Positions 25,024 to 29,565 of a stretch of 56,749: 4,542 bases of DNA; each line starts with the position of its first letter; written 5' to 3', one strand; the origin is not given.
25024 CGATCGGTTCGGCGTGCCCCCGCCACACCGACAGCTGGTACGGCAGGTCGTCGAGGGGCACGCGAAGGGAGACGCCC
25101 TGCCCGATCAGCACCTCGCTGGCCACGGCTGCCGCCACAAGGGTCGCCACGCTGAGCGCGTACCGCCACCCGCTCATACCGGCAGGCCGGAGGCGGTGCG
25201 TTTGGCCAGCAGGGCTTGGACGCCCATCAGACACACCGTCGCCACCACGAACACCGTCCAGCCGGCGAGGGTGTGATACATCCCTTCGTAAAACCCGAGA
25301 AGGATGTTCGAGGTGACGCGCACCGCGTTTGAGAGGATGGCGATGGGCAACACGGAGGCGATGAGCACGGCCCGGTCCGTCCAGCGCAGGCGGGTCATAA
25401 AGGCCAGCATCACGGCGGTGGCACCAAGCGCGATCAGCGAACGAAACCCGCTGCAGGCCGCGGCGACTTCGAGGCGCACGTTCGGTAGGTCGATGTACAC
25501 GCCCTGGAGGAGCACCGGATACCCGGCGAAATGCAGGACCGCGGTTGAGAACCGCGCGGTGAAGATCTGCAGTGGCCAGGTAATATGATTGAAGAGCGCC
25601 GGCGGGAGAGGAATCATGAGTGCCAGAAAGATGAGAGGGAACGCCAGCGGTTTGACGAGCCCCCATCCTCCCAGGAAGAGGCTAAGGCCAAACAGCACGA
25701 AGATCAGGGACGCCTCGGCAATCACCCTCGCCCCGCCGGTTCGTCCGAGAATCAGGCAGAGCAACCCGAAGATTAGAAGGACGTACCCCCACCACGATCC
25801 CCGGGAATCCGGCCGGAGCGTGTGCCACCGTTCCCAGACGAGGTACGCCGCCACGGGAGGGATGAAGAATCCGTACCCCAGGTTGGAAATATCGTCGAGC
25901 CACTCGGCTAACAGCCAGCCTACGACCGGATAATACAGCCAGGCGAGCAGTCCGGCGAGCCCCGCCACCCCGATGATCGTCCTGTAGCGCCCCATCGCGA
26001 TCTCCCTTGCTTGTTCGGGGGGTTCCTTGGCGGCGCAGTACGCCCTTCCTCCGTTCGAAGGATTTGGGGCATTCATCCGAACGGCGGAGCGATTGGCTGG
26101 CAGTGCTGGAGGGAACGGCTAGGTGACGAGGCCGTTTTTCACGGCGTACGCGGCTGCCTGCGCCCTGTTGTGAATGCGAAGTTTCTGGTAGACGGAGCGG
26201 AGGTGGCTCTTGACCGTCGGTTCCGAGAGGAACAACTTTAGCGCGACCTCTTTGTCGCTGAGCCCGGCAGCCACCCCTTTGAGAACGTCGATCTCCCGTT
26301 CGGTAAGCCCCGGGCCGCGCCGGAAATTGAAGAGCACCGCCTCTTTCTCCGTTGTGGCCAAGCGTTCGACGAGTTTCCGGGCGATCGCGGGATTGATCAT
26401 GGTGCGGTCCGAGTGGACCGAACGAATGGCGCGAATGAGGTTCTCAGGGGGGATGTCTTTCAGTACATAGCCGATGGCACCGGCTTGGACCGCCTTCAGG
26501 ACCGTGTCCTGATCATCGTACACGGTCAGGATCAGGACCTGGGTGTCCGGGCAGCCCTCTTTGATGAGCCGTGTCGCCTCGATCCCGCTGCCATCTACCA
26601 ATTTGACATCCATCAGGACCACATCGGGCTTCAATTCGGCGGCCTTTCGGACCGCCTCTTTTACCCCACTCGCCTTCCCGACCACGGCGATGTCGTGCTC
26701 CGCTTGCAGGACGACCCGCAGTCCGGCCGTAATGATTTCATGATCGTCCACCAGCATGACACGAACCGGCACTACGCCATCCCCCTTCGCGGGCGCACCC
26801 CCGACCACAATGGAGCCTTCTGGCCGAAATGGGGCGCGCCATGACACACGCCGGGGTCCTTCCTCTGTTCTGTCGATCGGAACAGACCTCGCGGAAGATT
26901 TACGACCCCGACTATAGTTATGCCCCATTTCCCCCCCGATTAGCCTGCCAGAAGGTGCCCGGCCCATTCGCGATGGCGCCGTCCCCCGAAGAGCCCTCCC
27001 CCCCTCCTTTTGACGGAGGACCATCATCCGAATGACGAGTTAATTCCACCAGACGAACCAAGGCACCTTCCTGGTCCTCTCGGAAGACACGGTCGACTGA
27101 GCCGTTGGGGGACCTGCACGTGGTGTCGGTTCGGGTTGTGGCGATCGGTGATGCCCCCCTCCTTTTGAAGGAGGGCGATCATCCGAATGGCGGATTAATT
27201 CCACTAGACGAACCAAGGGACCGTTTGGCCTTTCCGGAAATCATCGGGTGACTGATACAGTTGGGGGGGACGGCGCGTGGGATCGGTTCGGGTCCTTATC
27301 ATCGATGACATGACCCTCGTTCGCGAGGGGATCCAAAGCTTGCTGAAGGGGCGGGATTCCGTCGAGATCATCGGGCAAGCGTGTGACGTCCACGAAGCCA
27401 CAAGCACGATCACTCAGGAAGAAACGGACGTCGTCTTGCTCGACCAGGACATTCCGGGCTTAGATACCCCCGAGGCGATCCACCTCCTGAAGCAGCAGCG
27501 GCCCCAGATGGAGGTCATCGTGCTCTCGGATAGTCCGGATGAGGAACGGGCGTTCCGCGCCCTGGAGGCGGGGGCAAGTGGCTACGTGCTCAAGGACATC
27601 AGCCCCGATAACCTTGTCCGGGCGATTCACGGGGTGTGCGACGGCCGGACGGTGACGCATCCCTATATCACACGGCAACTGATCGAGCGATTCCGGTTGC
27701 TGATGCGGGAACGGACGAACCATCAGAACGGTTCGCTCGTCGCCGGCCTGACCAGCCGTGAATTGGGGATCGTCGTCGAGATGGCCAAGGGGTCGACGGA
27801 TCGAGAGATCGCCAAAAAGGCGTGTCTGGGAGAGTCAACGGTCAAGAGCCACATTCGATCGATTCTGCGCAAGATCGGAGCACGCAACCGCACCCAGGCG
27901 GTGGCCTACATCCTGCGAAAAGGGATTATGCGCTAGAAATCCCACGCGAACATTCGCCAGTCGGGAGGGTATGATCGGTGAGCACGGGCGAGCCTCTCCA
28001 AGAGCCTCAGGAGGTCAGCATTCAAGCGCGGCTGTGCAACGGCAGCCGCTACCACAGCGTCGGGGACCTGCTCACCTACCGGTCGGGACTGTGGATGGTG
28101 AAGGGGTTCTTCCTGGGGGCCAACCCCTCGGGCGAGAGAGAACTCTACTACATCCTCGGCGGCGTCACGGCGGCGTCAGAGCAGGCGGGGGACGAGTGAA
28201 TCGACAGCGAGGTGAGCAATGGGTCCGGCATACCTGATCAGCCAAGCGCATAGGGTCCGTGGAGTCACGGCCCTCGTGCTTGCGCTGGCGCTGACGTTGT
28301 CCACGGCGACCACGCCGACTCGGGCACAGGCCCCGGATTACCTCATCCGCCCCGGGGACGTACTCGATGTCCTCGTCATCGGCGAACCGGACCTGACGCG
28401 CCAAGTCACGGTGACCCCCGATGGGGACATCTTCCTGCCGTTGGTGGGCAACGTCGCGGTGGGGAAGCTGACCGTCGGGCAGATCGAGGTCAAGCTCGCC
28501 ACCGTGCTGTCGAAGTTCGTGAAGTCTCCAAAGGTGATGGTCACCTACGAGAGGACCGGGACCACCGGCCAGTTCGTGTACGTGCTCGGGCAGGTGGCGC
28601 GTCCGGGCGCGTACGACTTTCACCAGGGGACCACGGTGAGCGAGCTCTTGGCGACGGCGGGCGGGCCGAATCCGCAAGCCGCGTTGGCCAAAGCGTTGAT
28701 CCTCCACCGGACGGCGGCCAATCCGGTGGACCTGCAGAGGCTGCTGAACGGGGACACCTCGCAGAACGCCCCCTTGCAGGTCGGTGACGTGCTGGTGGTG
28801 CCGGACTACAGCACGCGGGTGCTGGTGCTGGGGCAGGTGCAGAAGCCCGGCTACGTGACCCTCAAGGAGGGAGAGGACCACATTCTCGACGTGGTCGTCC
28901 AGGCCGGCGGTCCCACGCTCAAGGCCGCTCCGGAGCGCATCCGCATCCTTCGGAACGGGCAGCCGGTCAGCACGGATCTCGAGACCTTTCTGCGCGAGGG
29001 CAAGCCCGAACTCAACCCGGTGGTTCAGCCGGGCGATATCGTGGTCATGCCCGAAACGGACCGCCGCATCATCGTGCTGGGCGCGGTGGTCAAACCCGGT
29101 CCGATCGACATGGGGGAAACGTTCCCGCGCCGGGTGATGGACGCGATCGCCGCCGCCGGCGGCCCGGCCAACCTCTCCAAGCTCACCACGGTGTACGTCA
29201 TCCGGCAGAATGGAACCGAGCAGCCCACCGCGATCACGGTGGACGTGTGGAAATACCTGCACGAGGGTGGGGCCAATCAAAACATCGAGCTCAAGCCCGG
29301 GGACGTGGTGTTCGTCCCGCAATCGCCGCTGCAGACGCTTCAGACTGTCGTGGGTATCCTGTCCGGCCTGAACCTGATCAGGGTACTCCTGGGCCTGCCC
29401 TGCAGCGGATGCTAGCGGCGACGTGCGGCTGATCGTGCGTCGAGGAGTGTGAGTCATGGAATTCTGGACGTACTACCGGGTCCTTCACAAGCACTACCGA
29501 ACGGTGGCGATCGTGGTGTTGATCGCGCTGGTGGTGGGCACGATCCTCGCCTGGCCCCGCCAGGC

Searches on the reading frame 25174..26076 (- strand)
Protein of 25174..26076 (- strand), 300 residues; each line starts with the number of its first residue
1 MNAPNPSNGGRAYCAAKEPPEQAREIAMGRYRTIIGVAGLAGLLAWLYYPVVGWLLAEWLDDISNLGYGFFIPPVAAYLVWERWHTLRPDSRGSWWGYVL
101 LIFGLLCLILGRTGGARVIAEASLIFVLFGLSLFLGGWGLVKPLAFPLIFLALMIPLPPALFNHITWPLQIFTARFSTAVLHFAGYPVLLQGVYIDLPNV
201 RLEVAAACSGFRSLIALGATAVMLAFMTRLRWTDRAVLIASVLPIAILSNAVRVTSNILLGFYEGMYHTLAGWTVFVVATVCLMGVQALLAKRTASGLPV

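Call 44: search_protein_families(library=pfam, proteins=[window:25174-26076:-], max_evalue=0.00001)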
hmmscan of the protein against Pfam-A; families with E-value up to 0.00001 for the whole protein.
window:25174-26076:- (300 aa): 1 family
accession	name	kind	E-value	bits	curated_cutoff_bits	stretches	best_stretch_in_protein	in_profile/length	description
PF09721.15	Exosortase_EpsH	-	2.8e-64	217.4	25.7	1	42-288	2-252/254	Transmembrane exosortase (Exosortase_EpsH)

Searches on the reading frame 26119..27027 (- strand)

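Call 44: search_protein_families(library=pfam, proteins=[window:26119-27027:-], max_evalue=0.00001)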
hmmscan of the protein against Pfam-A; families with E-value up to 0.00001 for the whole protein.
window:26119-27027:- (302 aa): 2 families
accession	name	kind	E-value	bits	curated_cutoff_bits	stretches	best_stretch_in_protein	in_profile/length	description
PF00072.30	Response_reg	-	7.3e-25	87.7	30.2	1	90-202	1-111/111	Response regulator receiver domain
PF00196.25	GerE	-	2.1e-18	66.1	23.5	1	241-295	3-57/57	Bacterial regulatory proteins, luxR family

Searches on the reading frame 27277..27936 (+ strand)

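Call 44: search_protein_families(library=pfam, proteins=[window:27277-27936:+], max_evalue=0.00001)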
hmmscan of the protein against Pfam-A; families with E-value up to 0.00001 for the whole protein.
window:27277-27936:+ (219 aa): 2 families
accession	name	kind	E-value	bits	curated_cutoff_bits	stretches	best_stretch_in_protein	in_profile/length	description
PF00072.30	Response_reg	-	3.3e-23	82.4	30.2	1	6-117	1-110/111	Response regulator receiver domain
PF00196.25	GerE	-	1e-13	51.1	23.5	1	158-211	3-56/57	Bacterial regulatory proteins, luxR family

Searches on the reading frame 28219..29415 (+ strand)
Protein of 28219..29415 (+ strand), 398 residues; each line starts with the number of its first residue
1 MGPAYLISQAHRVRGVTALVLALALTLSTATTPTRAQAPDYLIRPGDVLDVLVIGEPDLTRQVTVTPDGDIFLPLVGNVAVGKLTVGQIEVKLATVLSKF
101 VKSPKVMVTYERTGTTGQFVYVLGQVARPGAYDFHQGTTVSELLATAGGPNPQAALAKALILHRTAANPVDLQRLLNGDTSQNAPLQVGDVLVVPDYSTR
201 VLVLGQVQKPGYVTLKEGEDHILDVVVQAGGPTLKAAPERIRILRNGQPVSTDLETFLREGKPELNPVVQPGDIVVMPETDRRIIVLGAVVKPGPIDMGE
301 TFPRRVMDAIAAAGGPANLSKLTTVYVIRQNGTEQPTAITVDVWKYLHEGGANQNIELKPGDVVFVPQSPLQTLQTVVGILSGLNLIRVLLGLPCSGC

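Call 44: search_protein_families(library=pfam, proteins=[window:28219-29415:+], max_evalue=0.00001)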
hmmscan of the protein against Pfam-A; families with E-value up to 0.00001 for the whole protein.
window:28219-29415:+ (398 aa): 3 families
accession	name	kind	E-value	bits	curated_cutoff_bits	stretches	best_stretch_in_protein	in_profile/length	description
PF22461.2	SLBB_2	-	2e-32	111.6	27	3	119-194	2-79/79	SLBB domain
PF10531.15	SLBB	-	3.4e-27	94.5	27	2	120-158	2-40/55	SLBB domain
PF02563.21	Poly_export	-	2.8e-21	75.9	28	1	36-109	2-75/77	Polysaccharide biosynthesis/export protein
